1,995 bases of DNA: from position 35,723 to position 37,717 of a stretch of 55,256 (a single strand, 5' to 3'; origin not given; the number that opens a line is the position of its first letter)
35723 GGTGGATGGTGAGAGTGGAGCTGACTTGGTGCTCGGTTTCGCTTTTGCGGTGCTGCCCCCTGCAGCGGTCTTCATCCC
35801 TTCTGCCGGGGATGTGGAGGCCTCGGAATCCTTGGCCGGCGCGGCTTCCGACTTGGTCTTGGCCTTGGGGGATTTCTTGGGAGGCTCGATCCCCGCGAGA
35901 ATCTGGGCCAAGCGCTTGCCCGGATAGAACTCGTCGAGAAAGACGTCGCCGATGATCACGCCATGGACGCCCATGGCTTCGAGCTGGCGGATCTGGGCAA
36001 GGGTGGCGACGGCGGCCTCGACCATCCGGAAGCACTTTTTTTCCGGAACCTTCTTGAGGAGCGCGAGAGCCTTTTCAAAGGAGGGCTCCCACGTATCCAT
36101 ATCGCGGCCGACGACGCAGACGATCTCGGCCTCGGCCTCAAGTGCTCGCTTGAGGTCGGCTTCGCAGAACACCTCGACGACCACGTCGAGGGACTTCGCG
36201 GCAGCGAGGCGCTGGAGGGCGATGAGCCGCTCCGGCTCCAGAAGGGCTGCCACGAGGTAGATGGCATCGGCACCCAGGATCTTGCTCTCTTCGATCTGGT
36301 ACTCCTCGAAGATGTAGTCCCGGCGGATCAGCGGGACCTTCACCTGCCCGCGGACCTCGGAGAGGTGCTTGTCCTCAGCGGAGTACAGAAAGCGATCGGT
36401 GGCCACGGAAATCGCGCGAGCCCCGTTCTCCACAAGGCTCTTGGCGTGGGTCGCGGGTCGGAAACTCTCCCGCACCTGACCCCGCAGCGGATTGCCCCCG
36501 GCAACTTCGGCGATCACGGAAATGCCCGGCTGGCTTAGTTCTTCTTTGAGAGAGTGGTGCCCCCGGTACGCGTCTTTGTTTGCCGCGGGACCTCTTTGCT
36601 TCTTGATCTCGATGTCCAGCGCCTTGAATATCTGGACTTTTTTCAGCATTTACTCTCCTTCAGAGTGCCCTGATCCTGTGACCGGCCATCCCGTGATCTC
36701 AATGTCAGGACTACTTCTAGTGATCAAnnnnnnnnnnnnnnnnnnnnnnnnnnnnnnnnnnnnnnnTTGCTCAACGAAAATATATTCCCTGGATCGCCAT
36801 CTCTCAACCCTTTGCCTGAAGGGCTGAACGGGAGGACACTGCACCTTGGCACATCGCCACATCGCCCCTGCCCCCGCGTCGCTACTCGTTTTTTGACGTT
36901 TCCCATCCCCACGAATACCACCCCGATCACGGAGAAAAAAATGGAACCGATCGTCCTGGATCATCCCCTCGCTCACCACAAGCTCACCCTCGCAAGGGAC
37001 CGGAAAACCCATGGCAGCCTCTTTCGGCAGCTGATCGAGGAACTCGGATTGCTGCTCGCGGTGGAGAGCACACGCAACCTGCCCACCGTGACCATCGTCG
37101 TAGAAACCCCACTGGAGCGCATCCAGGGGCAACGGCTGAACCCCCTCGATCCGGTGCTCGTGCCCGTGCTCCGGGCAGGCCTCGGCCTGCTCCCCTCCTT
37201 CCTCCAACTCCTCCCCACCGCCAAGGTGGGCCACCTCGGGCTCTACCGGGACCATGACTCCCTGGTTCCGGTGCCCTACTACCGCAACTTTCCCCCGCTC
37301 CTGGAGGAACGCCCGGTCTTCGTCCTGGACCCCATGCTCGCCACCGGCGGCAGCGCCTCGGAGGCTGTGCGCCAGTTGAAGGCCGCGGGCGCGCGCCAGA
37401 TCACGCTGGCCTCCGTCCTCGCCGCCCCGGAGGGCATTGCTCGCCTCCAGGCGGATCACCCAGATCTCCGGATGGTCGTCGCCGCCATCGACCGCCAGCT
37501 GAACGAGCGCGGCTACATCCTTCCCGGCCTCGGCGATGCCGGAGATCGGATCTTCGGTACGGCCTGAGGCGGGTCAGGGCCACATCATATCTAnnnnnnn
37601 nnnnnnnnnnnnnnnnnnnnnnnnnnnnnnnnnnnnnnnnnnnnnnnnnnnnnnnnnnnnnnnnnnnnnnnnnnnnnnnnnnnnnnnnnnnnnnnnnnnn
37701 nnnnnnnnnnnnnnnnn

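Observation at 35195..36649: TrpC-fold domain with substituted catalytic residues fused to a long histone-H1-like Lys/Ala/Pro tail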

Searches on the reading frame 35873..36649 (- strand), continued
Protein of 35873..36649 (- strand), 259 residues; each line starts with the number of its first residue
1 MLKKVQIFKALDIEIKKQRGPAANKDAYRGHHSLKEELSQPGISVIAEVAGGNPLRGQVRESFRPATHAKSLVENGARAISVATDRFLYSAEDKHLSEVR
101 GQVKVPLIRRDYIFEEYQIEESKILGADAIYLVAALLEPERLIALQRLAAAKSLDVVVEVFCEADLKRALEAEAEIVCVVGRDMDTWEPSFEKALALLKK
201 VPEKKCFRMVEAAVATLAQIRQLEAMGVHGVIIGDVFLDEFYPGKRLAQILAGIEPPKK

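Call 52: list_cluster_members(proteins=[P0127, P0128, P0095, P0097, P0100, P0060, P0070, P0035, P0007, P0034])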
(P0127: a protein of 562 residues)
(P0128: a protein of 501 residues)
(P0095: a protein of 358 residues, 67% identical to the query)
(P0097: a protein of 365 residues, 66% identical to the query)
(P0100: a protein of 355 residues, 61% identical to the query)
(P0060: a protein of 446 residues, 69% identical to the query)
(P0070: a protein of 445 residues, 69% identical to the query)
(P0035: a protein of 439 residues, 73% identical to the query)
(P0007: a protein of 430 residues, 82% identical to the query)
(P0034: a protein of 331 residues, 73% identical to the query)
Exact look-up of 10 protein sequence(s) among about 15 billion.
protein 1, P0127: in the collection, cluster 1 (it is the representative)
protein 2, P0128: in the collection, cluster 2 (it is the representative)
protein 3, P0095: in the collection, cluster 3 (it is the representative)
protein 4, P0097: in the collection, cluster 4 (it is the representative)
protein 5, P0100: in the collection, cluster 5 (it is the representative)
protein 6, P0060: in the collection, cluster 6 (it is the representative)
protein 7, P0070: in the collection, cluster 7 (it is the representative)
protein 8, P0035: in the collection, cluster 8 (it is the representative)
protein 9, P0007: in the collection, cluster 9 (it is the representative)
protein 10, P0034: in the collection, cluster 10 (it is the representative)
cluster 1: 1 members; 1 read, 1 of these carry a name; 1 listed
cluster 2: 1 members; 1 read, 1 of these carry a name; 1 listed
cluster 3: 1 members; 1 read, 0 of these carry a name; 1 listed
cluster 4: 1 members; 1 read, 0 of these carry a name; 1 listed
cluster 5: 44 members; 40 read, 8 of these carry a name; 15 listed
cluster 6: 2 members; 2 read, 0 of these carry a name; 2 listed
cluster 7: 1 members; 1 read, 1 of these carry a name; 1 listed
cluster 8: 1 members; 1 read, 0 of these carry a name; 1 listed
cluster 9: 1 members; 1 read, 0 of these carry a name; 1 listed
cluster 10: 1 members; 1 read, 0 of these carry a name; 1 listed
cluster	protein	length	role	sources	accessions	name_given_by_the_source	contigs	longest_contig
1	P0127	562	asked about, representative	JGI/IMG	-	indole-3-glycerol phosphate synthase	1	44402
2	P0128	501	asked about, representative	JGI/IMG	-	indole-3-glycerol phosphate synthase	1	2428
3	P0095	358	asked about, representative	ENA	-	-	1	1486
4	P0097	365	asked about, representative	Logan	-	-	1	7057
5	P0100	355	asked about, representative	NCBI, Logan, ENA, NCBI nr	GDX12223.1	hypothetical protein LBMAG01_00870 [Acidobacteriota bacterium]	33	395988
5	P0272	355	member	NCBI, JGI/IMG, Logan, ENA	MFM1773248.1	MAG: indole-3-glycerol phosphate synthase [Acidobacteriota bacterium] | indole-3-glycerol phosphate synthase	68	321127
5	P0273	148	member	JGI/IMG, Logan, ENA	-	hypothetical protein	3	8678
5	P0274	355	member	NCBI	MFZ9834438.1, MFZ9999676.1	MAG: hypothetical protein ACO3D2_00160 [Holophagaceae bacterium]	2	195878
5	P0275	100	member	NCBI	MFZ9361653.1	MAG: hypothetical protein ACO25G_03805, partial [Holophagaceae bacterium]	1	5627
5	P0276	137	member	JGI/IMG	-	hypothetical protein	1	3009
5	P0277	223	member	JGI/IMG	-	hypothetical protein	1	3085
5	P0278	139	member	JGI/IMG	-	hypothetical protein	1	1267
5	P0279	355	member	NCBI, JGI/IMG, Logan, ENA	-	-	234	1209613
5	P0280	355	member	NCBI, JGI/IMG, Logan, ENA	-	-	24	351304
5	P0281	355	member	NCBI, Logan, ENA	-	-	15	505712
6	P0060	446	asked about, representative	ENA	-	-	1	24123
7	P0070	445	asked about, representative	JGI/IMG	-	indole-3-glycerol phosphate synthase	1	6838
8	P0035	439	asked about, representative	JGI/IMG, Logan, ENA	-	-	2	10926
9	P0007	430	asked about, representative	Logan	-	-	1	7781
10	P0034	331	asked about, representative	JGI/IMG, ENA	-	-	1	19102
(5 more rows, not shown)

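Call 63: find_encoding_contigs(protein=P0113, flank=8000, max_places=1)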
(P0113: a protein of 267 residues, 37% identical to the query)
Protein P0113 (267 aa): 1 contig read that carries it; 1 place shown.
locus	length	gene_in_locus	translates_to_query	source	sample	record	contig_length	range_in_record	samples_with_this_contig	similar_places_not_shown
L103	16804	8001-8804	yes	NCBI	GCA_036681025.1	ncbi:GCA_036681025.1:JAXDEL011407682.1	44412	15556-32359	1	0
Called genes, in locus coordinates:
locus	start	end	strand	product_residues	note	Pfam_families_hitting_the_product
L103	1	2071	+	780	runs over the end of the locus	PF00270:DEAD (weak), PF06733:DEAD_2, PF13307:Helicase_C_2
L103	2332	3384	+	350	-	PF01208:URO-D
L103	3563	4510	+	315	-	PF01040:UbiA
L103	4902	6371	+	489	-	PF04715:, PF00425:Chorismate_bind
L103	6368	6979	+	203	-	PF00117:GATase, PF07722:Peptidase_C26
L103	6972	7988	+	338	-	PF02885:Glycos_trans_3N, PF00591:Glycos_transf_3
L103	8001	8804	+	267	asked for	PF00218:IGPS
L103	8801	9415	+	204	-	PF00697:PRAI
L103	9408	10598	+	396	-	PF00291:PALP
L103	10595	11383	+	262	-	PF00290:Trp_syntA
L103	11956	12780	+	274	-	PF22435:MRM3-like_sub_bind, PF22655:SpoU_sub_bind_like, PF00588:SpoU_methylase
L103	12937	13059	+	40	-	-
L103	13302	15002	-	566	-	PF02776:TPP_enzyme_N, PF00205:TPP_enzyme_M, PF02775:TPP_enzyme_C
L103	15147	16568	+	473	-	PF00330:Aconitase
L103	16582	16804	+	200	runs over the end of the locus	PF00694:Aconitase_C, PF27512:LeuD (weak), PF27434:LeuD_C (weak)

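Call 66: find_homologous_proteins(query=A2, max_evalue=1e-30)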
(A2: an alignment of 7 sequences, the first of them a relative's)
Query A2 (7 sequences) (267 aa, profile of the alignment): 8000 proteins with E <= 1e-30 among 8000 candidates; the best 120 are listed.
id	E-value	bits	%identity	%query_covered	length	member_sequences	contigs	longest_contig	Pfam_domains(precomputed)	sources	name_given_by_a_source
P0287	1.1e-122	426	-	-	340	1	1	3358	PF00218.28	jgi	jgi:indole-3-glycerol phosphate synthase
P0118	4.6e-120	417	50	82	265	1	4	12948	PF00218.28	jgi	-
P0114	5.5e-119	414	-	-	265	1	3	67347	PF00218.28,PF01729.26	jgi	-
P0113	5.2e-118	411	100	100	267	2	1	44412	PF00218.28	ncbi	-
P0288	1.7e-114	399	44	97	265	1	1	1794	PF00218.28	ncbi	-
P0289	1.9e-113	396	48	82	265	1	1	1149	PF00218.28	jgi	jgi:indole-3-glycerol phosphate synthase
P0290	2.6e-113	395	44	99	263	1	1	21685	PF00218.28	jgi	jgi:indole-3-glycerol phosphate synthase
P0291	3.0e-112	392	-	-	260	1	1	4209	PF00218.28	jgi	jgi:indole-3-glycerol phosphate synthase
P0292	3.0e-112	392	45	97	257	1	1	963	PF00218.28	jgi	-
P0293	4.9e-112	391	45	97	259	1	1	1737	PF00218.28,PF01729.26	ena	-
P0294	6.6e-112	391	46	97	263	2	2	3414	PF00218.28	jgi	jgi:indole-3-glycerol phosphate synthase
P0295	6.6e-112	391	46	93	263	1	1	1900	PF00218.28,PF01729.26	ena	-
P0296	7.2e-112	391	46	97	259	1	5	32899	PF00218.28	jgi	jgi:indole-3-glycerol phosphate synthase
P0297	7.8e-112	390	44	99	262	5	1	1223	PF00218.28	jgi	jgi:indole-3-glycerol phosphate synthase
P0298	8.5e-112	390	46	97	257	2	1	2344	PF00218.28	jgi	-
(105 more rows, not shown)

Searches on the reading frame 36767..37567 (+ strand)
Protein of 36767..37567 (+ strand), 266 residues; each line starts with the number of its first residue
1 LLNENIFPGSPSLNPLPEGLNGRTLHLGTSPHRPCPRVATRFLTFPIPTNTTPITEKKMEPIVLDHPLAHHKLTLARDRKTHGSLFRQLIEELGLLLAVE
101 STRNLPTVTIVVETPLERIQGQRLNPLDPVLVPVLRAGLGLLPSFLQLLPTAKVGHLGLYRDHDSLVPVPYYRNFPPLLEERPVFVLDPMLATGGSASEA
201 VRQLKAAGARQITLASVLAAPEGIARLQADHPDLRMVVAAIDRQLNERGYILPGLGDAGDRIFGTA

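Call 11: search_protein_families(library=pfam, proteins=[window:36767-37567:+], max_evalue=0.001)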
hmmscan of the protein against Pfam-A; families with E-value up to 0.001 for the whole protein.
window:36767-37567:+ (266 aa): 2 families
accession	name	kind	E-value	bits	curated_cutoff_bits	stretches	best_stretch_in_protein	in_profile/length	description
PF14681.12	UPRTase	-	5.2e-68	229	27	1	63-265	1-206/206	Uracil phosphoribosyltransferase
PF00156.33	Pribosyltran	-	4.2e-06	26.6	26.3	1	125-228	27-134/158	Phosphoribosyl transferase domain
